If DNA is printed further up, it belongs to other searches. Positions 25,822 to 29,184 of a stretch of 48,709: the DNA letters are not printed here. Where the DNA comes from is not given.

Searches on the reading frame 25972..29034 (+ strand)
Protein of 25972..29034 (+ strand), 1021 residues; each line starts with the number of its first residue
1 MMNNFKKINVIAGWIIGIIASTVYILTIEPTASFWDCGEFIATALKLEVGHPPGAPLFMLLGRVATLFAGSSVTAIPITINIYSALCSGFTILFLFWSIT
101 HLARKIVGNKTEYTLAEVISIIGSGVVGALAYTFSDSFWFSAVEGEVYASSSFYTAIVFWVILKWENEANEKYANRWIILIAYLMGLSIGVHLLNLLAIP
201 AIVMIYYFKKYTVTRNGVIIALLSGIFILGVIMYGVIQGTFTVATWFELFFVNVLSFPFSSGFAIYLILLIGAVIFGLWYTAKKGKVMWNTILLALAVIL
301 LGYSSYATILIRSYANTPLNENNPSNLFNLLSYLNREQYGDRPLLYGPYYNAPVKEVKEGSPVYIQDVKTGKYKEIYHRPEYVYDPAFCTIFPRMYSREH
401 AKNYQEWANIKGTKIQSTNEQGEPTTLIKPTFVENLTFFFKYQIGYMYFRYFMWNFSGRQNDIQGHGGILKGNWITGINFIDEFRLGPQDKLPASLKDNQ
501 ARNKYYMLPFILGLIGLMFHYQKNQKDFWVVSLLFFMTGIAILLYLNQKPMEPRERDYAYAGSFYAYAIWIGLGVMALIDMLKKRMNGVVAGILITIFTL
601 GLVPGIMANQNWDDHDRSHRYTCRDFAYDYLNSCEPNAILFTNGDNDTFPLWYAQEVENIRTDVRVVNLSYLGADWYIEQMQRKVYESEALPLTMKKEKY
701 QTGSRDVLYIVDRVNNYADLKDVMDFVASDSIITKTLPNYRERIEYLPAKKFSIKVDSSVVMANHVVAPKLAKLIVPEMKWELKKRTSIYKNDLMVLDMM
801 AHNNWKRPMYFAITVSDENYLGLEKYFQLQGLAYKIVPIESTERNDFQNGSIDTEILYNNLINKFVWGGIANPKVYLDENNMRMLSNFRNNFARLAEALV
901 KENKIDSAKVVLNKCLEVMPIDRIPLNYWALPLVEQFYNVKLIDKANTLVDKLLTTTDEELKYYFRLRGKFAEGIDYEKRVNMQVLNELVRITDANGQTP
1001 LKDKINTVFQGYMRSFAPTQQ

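Call 91: search_protein_families(library=pfam, proteins=[window:25972-29034:+], max_evalue=0.00001)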
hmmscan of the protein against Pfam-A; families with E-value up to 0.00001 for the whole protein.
window:25972-29034:+ (1021 aa): 1 family
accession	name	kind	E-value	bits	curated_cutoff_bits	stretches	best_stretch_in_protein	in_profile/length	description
PF11028.14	TMEM260-like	-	3.6e-75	252.1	24.2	1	36-213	1-177/179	Protein O-mannosyl-transferase TMEM260-like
